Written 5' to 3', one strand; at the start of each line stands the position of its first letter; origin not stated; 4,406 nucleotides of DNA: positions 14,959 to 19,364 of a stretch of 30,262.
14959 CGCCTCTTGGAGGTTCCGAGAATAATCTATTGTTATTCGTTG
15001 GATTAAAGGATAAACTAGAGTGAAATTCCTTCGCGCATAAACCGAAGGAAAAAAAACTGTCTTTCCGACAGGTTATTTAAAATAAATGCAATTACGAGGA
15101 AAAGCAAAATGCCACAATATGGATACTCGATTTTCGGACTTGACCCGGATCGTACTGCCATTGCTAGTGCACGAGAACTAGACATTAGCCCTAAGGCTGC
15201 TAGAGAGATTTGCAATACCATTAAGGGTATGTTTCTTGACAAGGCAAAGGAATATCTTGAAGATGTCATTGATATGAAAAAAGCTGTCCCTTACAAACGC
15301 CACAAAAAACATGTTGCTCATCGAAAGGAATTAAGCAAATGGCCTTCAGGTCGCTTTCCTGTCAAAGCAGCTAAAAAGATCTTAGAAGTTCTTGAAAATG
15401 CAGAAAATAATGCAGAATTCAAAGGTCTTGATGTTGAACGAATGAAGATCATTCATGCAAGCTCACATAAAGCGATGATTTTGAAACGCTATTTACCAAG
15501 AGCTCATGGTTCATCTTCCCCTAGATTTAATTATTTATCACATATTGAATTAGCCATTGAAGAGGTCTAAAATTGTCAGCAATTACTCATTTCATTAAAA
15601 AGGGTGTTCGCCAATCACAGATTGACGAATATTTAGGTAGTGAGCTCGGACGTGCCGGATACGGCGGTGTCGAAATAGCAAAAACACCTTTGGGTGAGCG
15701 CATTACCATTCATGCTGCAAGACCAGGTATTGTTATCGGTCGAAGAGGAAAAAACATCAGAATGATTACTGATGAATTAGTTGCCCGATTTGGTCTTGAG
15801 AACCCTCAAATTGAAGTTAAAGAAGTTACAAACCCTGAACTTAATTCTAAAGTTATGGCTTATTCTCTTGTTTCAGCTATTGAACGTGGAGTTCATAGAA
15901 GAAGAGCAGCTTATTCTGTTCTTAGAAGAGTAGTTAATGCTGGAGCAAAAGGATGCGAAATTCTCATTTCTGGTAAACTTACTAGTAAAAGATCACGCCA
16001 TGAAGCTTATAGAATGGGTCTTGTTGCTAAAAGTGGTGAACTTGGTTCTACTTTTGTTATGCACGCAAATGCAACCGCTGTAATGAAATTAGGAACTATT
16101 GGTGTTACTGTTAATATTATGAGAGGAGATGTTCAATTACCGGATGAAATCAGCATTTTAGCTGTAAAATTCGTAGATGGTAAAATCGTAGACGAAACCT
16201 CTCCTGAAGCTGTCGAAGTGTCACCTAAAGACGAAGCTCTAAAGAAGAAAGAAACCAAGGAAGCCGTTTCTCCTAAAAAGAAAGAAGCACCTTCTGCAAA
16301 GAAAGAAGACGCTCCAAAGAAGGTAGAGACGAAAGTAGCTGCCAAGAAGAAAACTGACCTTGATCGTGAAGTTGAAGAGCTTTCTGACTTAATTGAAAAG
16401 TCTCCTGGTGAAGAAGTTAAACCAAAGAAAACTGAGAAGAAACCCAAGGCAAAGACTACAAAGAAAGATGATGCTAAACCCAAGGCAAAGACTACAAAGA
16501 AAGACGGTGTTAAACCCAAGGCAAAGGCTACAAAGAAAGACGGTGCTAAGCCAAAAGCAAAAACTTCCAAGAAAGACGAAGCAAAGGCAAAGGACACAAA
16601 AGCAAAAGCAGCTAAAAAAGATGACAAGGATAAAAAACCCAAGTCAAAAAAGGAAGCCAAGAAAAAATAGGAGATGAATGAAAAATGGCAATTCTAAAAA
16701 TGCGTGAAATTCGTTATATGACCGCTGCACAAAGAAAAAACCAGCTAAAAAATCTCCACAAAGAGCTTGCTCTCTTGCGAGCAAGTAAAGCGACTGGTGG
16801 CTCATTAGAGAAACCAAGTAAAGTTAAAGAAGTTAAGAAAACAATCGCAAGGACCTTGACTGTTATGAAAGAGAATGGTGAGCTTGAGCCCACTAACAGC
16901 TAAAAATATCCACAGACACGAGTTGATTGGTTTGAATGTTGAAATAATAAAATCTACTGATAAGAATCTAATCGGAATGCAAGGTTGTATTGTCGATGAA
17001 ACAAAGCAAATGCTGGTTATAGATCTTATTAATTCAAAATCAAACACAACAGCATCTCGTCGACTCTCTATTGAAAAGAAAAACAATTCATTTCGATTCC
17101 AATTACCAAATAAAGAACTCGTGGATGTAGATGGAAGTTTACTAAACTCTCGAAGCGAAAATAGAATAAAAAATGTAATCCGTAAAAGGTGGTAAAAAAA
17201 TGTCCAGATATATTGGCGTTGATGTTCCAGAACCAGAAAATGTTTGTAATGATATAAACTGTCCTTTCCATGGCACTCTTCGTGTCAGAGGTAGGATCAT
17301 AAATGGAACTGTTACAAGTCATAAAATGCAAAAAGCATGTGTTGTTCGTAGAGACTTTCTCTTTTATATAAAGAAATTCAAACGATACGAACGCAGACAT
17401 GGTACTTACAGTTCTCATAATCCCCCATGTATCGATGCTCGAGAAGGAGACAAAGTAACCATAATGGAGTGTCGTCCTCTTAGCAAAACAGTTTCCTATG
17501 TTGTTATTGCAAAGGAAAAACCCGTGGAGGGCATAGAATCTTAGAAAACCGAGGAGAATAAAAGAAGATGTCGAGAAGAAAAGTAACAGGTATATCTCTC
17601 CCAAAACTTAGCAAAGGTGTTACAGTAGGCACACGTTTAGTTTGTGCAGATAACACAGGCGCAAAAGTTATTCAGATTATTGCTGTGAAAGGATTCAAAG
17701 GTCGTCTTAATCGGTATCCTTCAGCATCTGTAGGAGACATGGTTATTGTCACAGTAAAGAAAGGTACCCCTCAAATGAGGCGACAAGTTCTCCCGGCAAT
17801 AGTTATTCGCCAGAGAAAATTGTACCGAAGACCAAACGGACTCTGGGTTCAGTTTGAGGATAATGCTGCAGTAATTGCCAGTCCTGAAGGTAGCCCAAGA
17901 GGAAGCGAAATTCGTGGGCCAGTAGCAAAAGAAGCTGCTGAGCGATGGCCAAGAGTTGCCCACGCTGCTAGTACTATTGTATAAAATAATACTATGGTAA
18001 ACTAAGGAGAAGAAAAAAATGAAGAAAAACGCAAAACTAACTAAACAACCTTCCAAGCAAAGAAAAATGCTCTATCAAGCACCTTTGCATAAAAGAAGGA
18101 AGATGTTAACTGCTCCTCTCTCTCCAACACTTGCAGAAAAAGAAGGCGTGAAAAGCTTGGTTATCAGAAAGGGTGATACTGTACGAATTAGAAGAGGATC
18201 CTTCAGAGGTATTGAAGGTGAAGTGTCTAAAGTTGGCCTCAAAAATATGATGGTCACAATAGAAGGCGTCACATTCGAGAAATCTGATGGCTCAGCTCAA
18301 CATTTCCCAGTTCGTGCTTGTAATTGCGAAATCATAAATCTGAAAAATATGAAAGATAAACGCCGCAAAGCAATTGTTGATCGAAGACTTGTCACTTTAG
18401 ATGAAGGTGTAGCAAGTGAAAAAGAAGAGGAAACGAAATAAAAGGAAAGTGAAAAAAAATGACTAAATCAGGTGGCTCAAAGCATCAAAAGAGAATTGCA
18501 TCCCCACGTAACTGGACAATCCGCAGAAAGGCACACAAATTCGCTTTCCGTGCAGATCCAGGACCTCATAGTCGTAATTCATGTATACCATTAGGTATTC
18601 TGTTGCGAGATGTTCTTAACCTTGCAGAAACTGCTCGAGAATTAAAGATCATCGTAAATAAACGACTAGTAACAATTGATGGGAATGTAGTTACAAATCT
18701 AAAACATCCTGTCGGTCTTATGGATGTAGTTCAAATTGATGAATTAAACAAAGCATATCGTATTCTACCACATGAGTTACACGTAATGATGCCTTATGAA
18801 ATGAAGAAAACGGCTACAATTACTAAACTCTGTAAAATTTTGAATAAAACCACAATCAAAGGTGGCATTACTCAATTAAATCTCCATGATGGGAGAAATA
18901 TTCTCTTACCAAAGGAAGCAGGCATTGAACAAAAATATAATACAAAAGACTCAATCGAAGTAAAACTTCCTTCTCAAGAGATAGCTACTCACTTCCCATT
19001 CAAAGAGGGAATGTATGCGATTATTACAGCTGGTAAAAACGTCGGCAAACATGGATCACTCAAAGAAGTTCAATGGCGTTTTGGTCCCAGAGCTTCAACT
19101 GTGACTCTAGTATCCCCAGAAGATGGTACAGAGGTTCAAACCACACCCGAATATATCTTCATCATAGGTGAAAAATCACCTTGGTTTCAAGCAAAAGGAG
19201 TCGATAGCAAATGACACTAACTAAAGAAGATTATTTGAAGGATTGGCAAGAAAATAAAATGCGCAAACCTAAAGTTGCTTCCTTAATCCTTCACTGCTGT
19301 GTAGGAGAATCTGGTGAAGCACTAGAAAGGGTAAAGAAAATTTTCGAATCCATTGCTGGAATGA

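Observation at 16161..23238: Three ribosomal proteins in one operon carry long histone-H1-like basic tails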

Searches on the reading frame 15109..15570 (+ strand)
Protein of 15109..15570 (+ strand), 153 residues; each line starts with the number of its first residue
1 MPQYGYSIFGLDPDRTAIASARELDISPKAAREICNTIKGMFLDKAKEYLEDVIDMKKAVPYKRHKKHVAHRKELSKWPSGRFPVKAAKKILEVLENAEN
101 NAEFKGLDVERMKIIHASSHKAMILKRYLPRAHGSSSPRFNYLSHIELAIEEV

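Call 3: search_protein_families(library=pfam, proteins=[window:15109-15570:+])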
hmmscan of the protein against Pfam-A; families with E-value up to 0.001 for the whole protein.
window:15109-15570:+ (153 aa): 1 family
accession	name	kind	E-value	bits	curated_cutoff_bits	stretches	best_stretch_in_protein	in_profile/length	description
PF00237.24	Ribosomal_L22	-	4e-26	91.6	28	1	19-149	1-102/104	Ribosomal protein L22p/L17e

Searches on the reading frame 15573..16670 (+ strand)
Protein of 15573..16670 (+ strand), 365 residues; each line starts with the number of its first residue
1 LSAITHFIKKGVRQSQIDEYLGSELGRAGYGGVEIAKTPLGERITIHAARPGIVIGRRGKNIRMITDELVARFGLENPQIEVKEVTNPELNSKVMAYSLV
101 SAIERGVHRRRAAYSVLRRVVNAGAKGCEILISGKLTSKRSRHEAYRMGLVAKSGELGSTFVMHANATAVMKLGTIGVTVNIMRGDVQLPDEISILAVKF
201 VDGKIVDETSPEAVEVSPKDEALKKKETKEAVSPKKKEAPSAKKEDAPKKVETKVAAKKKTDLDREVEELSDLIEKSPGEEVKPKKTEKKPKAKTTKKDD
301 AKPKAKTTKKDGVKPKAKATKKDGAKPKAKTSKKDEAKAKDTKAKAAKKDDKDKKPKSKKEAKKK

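Call 3: search_protein_families(library=pfam, proteins=[window:15573-16670:+])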
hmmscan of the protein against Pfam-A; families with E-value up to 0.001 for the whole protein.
window:15573-16670:+ (365 aa): 2 families
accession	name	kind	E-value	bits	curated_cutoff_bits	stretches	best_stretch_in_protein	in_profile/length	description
PF00189.25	Ribosomal_S3_C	-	1.7e-19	70.5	34.1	1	101-182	3-83/83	Ribosomal protein S3, C-terminal domain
PF07650.23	KH_2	-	2e-17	63.2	22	1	17-90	2-78/78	KH domain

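Call 66: find_homologous_proteins(query=window:15573-16670:+, region=1-190, max_evalue=1e-10)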
Query window:15573-16670:+, residues 1-190 (190 aa): 714 proteins with E <= 1e-10 among 1210 candidates; the best 120 are listed. Only proteins of 200 to 639 residues were searched: fused or split forms outside these lengths cannot appear, so this answer is no evidence that the protein stands alone or is whole; lengths 'longer' or 'shorter' looks for them.
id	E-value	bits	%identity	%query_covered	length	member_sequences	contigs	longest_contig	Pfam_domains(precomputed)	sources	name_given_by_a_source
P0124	1.5e-114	398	100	100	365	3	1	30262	PF07650.24,PF00189.26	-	-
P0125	2.6e-113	394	99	100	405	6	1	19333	PF07650.24,PF00189.26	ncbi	ncbi:MAG: 30S ribosomal protein S3 [Candidatus Heimdallarchaeota archaeon]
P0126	1.9e-111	388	98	100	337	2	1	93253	PF07650.24,PF00189.26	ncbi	-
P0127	2.6e-111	387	97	100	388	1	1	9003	PF07650.24,PF00189.26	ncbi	-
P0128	9.6e-110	382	96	100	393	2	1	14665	PF07650.24,PF00189.26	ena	-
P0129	1.2e-103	362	89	100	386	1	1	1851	PF07650.24,PF00189.26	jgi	jgi:small subunit ribosomal protein S3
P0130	1.0e-102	359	89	100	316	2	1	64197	PF07650.24,PF00189.26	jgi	-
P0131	2.3e-102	358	86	100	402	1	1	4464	PF07650.24,PF00189.26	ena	-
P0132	4.2e-102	357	88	100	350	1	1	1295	PF07650.24,PF00189.26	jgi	jgi:small subunit ribosomal protein S3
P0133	4.8e-102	357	88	100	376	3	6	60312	PF07650.24,PF00189.26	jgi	-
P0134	6.1e-102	357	88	100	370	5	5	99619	PF07650.24,PF00189.26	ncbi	ncbi:MAG: 30S ribosomal protein S3 [Candidatus Heimdallarchaeota archaeon]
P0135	6.3e-102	357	88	100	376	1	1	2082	PF07650.24,PF00189.26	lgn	-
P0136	1.2e-101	356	88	100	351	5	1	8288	PF07650.24,PF00189.26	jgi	-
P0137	2.5e-101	355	88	100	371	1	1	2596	PF07650.24,PF00189.26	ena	-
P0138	2.2e-100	352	86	100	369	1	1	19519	PF07650.24,PF00189.26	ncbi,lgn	-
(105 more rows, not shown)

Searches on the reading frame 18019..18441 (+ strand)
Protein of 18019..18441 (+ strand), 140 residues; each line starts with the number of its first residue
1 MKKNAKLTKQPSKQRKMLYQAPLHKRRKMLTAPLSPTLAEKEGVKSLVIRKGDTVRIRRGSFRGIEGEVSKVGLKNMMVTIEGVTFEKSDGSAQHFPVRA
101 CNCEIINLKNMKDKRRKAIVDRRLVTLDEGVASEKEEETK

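Call 3: search_protein_families(library=pfam, proteins=[window:18019-18441:+])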
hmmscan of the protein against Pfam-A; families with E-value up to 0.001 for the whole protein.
window:18019-18441:+ (140 aa): 2 families
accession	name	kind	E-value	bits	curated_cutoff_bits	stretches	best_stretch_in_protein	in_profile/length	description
PF16906.11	Ribosomal_L26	-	4.4e-23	82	28.8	1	8-123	1-82/82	Ribosomal proteins L26 eukaryotic, L24P archaeal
PF00467.35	KOW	-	0.00026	21.1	22.3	1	51-72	1-22/32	KOW motif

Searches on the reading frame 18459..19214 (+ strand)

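Call 3: search_protein_families(library=pfam, proteins=[window:18459-19214:+])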
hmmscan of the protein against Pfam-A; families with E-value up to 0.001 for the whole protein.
window:18459-19214:+ (251 aa): 3 families
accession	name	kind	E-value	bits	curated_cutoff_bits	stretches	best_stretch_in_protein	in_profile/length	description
PF00900.26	Ribosomal_S4e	-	2.5e-21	75.7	25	1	97-175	2-75/75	Ribosomal family S4e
PF08071.17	RS4NT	-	4e-12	46.4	27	1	5-38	2-35/37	RS4NT (NUC023) domain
PF01479.30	S4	-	0.00018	21.6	22.8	1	53-91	10-48/48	S4 domain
